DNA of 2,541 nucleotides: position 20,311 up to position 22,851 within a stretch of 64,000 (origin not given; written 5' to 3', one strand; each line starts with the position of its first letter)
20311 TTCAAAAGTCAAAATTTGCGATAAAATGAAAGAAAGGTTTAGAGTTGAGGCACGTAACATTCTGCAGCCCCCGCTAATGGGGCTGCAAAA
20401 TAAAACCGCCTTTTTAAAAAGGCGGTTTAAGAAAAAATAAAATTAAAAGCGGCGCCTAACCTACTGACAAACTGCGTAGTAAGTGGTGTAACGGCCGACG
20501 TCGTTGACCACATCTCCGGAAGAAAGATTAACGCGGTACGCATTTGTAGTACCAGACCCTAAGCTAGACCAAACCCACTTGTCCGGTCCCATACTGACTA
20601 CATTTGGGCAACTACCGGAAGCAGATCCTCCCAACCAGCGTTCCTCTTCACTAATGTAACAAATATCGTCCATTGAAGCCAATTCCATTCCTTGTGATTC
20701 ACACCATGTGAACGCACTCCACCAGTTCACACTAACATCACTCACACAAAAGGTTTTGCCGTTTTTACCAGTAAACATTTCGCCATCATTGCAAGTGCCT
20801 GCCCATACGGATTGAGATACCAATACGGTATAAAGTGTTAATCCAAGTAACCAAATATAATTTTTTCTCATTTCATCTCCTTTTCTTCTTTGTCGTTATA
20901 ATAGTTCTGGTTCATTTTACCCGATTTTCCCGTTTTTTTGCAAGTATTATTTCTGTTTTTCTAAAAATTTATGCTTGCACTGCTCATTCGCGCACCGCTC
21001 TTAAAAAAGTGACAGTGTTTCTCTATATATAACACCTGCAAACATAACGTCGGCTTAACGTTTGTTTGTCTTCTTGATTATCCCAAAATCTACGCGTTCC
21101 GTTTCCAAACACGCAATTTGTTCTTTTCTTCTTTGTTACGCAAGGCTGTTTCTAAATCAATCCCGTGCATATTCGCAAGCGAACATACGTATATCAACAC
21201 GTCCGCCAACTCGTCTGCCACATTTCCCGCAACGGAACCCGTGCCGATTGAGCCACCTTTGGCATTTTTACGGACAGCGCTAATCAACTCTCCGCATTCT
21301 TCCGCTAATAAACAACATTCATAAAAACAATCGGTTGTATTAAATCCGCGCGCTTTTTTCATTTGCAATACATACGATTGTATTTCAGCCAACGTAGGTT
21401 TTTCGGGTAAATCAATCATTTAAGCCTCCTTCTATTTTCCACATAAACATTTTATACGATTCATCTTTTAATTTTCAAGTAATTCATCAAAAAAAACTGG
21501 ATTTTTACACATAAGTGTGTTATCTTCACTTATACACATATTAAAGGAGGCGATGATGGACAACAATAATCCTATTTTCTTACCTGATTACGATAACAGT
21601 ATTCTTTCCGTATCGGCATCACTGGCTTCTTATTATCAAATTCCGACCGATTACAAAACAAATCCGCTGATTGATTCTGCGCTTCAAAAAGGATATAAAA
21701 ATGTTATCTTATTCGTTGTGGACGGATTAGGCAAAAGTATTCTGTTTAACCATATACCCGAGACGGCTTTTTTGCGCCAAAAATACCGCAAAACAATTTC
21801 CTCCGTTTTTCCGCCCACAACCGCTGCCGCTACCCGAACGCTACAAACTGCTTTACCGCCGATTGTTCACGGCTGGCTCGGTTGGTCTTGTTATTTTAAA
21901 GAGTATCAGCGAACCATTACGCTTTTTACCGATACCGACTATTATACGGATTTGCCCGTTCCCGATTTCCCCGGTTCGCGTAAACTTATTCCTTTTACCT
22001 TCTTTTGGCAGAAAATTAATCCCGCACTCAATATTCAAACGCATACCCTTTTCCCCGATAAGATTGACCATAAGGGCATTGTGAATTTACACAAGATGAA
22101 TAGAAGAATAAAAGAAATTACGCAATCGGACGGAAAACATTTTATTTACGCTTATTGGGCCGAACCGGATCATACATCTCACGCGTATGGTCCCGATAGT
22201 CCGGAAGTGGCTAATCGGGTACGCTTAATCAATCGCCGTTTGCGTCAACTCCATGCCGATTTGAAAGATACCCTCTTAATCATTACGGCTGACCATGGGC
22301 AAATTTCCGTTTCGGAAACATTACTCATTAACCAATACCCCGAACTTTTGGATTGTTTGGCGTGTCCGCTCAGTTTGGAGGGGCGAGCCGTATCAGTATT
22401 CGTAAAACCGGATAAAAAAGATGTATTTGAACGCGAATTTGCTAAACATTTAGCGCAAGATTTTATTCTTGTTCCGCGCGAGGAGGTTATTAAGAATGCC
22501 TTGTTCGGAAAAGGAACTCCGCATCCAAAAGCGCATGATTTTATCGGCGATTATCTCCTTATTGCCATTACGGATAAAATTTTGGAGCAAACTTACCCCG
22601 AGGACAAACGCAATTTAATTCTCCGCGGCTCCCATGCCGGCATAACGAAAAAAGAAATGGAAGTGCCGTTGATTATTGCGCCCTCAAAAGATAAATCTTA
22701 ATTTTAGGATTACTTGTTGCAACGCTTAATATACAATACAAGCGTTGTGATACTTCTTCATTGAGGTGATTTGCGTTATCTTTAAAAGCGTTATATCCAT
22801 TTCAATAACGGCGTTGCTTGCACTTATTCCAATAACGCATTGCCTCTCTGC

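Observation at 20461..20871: Minimal DGR target: a 136-aa secreted protein consisting of little more than a signal peptide and a C-type-lectin-like fold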

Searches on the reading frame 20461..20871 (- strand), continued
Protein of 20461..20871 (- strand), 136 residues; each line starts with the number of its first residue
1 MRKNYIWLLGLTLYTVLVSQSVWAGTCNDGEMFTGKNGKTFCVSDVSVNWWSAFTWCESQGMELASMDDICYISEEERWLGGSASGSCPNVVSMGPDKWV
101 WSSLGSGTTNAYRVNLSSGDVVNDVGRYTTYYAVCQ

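Call 43: fold_search(model_id=the predicted structure, library=pdb)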
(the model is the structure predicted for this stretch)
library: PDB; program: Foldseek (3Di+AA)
matches with E <= 10: 604; with E <= 0.001: 2
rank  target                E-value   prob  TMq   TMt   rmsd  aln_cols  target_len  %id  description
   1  8oks_A                3.3e-04  1.00  0.51  0.53   4.9       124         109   16  Crystal structure of Bdellovibrio bacteriovorus Bd2740 C-terminal domain (released 2023-10-25)
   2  8oks_B                7.2e-04  1.00  0.51  0.51   4.8       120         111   18  Crystal structure of Bdellovibrio bacteriovorus Bd2740 C-terminal domain (released 2023-10-25)
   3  4qkg                  1.1e-03  1.00  0.57  0.59   3.9       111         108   16  Monomeric form of human LLT1, a ligand for NKR-P1 (released 2015-03-11)
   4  8q4e_A                2.0e-03  1.00  0.51  0.44   6.8       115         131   14  Structure of Legionella pneumophila Lcl C-terminal domain (released 2023-12-27)
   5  3bdw_C                2.4e-03  1.00  0.55  0.51   4.5       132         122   12  Human CD94/NKG2A (released 2008-01-01)
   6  3bdw_A                2.6e-03  1.00  0.51  0.47   4.5       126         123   13  Human CD94/NKG2A (released 2008-01-01)
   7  1c3a_B                3.5e-03  1.00  0.53  0.48   4.8       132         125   14  CRYSTAL STRUCTURE OF FLAVOCETIN-A FROM THE HABU SNAKE VENOM, A NOVEL CYCLIC TETRAMER OF C-TYPE LECTIN-LIKE HETERODIMER (released 2000-03-06)
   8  3vpp_B                6.0e-03  0.99  0.47  0.44   7.0       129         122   14  Crystal Structure of the Human CLEC9A C-type Lectin-Like Domain (released 2012-04-25)
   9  1fm5                  6.8e-03  1.00  0.50  0.48   4.5       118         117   17  CRYSTAL STRUCTURE OF HUMAN CD69 (released 2000-12-18)
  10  8w9j_C                7.2e-03  1.00  0.54  0.40   4.7       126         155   11  Crystal structure of human CLEC12A ectodomain complexed with 50C1 Fab (released 2024-03-06)
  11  7wz8_A                7.6e-03  1.00  0.52  0.34   5.5       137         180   14  Structure of human langerin complex in Birbeck granules (released 2022-06-22)
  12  8umo_J                7.6e-03  0.99  0.49  0.47   7.3       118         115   13  Murine CD94-NKG2A receptor in complex with Qa-1b presenting AMAPRTLLL (released 2024-01-17)
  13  1b6e                  8.1e-03  1.00  0.56  0.52   4.2       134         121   13  HUMAN CD94 (released 1999-06-15)
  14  6puv                  8.1e-03  1.00  0.55  0.51   4.5       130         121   12  Crystal Structure of the Carbohydrate Recognition Domain of the Human Macrophage Galactose C-Type Lectin (released 2020-07-22)
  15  1bv4_B                8.6e-03  1.00  0.53  0.54   4.8       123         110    8  APO-MANNOSE-BINDING PROTEIN-C (released 1999-01-13)
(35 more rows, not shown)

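Call 50: search_protein_families(library=ncbifam, proteins=[window:20461-20871:-, P0124, P0140], max_evalue=0.1)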
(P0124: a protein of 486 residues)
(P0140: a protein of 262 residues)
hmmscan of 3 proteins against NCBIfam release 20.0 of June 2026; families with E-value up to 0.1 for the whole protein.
window:20461-20871:- (136 aa): 0 families

P0124 (486 aa): 4 families
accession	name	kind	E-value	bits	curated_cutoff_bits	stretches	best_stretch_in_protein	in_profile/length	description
TIGR02532.1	IV_pilin_GFxxxE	domain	0.0005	19.8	16.3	1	43-61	5-23/24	prepilin-type N-terminal cleavage/methylation domain-containing protein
TIGR01708.2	typeII_sec_gspH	equivalog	0.042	13.8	80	1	39-74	1-36/169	type II secretion system minor pseudopilin GspH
TIGR02523.1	type_IV_pilV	equivalog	0.06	13.8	52.2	0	39-90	1-52/139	type IV pilus modification protein PilV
NF041013.1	T4P_ComGE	equivalog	0.06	13.5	49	0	38-87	2-51/83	competence type IV pilus minor pilin ComGE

P0140 (262 aa): 1 family
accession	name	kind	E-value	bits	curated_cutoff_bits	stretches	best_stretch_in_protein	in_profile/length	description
TIGR01708.2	typeII_sec_gspH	equivalog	0.0075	16.3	80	1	47-84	2-39/169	type II secretion system minor pseudopilin GspH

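Call 51: search_protein_families(library=pfam, proteins=[P0118, P0138, P0124, P0140], max_evalue=0.1)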
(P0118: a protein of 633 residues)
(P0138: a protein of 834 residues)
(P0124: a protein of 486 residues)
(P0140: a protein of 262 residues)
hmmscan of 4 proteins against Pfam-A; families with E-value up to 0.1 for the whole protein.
P0118 (633 aa): 1 family
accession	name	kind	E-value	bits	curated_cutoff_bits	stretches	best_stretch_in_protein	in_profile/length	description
PF09402.16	MSC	-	0.017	15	29.7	1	451-476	51-77/337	Man1-Src1p-C-terminal domain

P0138 (834 aa): 5 families
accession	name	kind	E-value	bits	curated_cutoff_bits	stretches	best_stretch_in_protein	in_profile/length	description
PF25024.1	EGF_TEN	-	4.7e-19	69.3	65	1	204-391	24-217/234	Teneurin EGF domain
PF23106.1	EGF_Teneurin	-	1.1e-11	45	24.3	4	214-239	4-29/30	Teneurin-like EGF domain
PF22257.2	GPR128_N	-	4.9e-05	23.8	27.2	3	316-333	3-20/81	GPR128, N-terminal domain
PF07974.19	EGF_2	-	0.00016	22.4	22.1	3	273-300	1-32/32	EGF-like domain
PF07963.17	N_methyl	-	0.012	15.6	21.2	1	10-33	2-25/27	Prokaryotic N-terminal methylation motif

P0124 (486 aa): 1 family
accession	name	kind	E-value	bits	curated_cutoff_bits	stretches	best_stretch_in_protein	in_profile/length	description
PF07963.17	N_methyl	-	0.0014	18.6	21.2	1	38-61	3-26/27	Prokaryotic N-terminal methylation motif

P0140 (262 aa): 1 family
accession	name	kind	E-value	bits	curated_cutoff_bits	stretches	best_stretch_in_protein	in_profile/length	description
PF07963.17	N_methyl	-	0.046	13.7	21.2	1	50-69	8-27/27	Prokaryotic N-terminal methylation motif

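Call 52: find_encoding_contigs(protein=P0012, flank=2600, max_places=2)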
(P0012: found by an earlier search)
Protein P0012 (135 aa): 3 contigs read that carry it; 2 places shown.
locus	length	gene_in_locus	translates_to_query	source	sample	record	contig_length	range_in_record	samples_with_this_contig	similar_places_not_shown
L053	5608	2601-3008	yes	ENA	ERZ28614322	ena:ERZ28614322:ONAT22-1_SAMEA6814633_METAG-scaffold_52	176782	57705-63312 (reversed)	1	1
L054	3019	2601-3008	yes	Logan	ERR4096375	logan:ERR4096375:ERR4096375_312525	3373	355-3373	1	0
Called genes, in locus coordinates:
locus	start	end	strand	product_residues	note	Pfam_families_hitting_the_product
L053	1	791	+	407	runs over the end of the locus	PF07690:MFS_1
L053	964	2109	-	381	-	PF01663:Phosphodiest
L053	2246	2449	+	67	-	-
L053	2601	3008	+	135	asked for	-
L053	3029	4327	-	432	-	PF00078:RVT_1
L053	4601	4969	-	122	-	PF22296:bAvd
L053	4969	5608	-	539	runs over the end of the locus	-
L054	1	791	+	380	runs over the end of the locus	?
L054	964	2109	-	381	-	PF01663:Phosphodiest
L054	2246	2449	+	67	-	-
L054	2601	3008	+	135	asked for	-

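Call 53: find_encoding_contigs(protein=P0010, flank=2600, max_places=2)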
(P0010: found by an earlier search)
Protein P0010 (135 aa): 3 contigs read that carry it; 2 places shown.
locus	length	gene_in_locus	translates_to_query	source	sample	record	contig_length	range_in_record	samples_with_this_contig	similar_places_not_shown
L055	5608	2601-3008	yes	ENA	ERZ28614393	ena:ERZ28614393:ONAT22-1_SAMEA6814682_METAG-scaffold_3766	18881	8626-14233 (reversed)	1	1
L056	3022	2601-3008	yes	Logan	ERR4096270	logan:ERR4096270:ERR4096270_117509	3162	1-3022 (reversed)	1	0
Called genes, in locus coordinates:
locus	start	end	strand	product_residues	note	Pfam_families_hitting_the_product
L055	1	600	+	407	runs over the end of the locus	PF07690:MFS_1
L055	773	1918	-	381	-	PF01663:Phosphodiest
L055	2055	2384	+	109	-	PF03819:MazG, PF12643:MazG-like (weak)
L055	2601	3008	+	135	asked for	-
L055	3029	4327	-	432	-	PF00078:RVT_1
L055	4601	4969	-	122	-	PF22296:bAvd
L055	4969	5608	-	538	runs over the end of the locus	-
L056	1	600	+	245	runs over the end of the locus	?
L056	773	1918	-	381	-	PF01663:Phosphodiest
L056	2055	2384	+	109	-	PF03819:MazG, PF12643:MazG-like (weak)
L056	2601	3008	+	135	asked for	-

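Call 54: find_encoding_contigs(protein=P0011, flank=2600, max_places=2)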
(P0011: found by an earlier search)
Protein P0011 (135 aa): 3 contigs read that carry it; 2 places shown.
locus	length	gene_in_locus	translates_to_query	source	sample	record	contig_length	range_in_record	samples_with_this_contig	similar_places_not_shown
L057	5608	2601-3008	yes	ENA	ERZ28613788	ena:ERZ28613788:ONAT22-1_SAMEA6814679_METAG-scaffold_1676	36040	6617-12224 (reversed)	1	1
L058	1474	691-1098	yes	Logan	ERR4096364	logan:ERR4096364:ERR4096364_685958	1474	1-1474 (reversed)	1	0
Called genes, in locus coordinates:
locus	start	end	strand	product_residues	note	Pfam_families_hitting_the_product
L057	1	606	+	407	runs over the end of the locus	PF07690:MFS_1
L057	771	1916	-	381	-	PF01663:Phosphodiest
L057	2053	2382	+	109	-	PF03819:MazG, PF12643:MazG-like (weak)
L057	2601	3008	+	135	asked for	-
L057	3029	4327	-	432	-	PF00078:RVT_1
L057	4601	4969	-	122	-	PF22296:bAvd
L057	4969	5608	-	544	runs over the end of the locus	-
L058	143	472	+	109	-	PF03819:MazG, PF12643:MazG-like (weak)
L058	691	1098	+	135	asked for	-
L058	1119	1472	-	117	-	?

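Call 55: find_encoding_contigs(protein=P0015, flank=2600, max_places=2)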
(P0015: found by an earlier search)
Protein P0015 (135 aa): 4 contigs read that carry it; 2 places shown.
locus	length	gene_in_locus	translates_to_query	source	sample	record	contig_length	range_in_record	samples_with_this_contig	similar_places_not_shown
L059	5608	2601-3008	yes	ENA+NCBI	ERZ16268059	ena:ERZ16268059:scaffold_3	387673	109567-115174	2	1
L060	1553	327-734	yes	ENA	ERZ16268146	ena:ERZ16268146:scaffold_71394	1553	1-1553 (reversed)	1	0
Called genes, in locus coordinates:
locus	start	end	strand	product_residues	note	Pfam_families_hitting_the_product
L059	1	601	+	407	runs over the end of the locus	PF07690:MFS_1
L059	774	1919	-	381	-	PF01663:Phosphodiest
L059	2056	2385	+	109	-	PF03819:MazG, PF12643:MazG-like (weak)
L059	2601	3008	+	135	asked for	-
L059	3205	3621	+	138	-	-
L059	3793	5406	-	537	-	-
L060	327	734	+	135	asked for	-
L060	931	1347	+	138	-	-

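Call 62: find_related_loci(query=A1, collection=viral_contigs, flank=5000)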
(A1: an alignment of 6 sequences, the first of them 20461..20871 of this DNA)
Query A1 (136 aa) in viral_contigs; peptide patterns used: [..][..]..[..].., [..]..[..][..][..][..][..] (x = any residue, [..] = any of these).
106 stretches matched a pattern, but none encodes a relative of the query by tblastn (E <= 1e-3).

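Call 70: fold_search(model_id=the predicted structure, library=viral)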
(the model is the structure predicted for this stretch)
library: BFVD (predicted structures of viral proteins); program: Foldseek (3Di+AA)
matches with E <= 10: 231; with E <= 0.001: 0
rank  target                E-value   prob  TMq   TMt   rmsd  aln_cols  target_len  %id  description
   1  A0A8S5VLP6            1.3e-03  1.00  0.53  0.48   7.1       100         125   11  (no name in the UniProt tables at hand)
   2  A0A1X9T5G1            1.4e-03  1.00  0.49  0.29   5.6       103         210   13  C-type lectin protein [Ranid herpesvirus 3]
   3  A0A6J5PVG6            1.8e-03  1.00  0.56  0.55   6.0       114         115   14  DUF1566 domain-containing protein [uncultured Caudovirales phage]
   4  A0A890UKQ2            2.4e-03  1.00  0.54  0.44   5.4       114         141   15  (no name in the UniProt tables at hand)
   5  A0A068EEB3            2.9e-03  1.00  0.52  0.31   4.9       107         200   20  C-type lectin family protein [Pigeonpox virus]
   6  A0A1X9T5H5            3.4e-03  1.00  0.52  0.20   5.4       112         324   11  C-type lectin protein [Ranid herpesvirus 3]
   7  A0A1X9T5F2            3.7e-03  1.00  0.50  0.09   9.5       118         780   18  C-type lectin protein [Ranid herpesvirus 3]
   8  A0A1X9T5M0            4.1e-03  1.00  0.51  0.13   3.8       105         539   15  C-type lectin protein [Ranid herpesvirus 3]
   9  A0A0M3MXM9            4.4e-03  1.00  0.50  0.39   6.9       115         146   12  Membrane protein UL45 [Testudinid alphaherpesvirus 3]
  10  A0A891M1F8            6.7e-03  1.00  0.54  0.37   5.1       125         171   18  (no name in the UniProt tables at hand)
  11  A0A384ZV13            8.0e-03  1.00  0.52  0.22   5.0       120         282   14  (no name in the UniProt tables at hand)
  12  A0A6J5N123            8.5e-03  0.99  0.49  0.31   7.2       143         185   14  DUF1566 domain-containing protein [uncultured Caudovirales phage]
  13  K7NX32                9.1e-03  1.00  0.51  0.34   7.0       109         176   16  F-lec2 protein [Chelonid alphaherpesvirus 5]
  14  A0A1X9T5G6            9.6e-03  1.00  0.51  0.34   5.5       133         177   14  C-type lectin protein [Ranid herpesvirus 3]
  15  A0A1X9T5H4            9.6e-03  0.99  0.49  0.32   4.6       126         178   13  C-type lectin protein [Ranid herpesvirus 3]
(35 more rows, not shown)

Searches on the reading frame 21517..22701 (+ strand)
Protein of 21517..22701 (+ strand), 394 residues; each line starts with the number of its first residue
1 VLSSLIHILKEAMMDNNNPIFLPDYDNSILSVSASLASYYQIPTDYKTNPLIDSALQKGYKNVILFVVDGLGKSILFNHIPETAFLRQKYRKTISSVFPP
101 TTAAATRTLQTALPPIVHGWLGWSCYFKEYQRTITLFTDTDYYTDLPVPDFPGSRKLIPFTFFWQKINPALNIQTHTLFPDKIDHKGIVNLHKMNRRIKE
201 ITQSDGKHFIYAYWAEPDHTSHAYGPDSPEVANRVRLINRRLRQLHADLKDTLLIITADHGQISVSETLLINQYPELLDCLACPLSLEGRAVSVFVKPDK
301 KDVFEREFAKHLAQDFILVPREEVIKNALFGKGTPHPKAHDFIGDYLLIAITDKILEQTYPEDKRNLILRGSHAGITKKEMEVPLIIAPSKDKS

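Call 7: search_protein_families(library=pfam, proteins=[window:21517-22701:+], max_evalue=1)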
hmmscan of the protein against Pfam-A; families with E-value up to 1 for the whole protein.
window:21517-22701:+ (394 aa): 6 families
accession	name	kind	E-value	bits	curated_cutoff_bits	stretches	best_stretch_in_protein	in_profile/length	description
PF01663.27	Phosphodiest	-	1.8e-23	84.2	23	1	63-297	1-256/342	Type I phosphodiesterase / nucleotide pyrophosphatase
PF01676.23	Metalloenzyme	-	0.00092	19.2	24.3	1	193-262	134-202/252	Metalloenzyme superfamily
PF00884.28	Sulfatase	-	0.037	13.8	25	1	237-264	216-245/301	Sulfatase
PF00245.25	Alk_phosphatase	-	0.038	13.4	24.4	0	61-136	2-80/423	Alkaline phosphatase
PF08665.17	PglZ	-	0.13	12.7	25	1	204-266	111-176/179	PglZ domain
PF08388.16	GIIM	-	0.15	12.5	23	0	88-128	2-40/80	Group II intron, maturase-specific domain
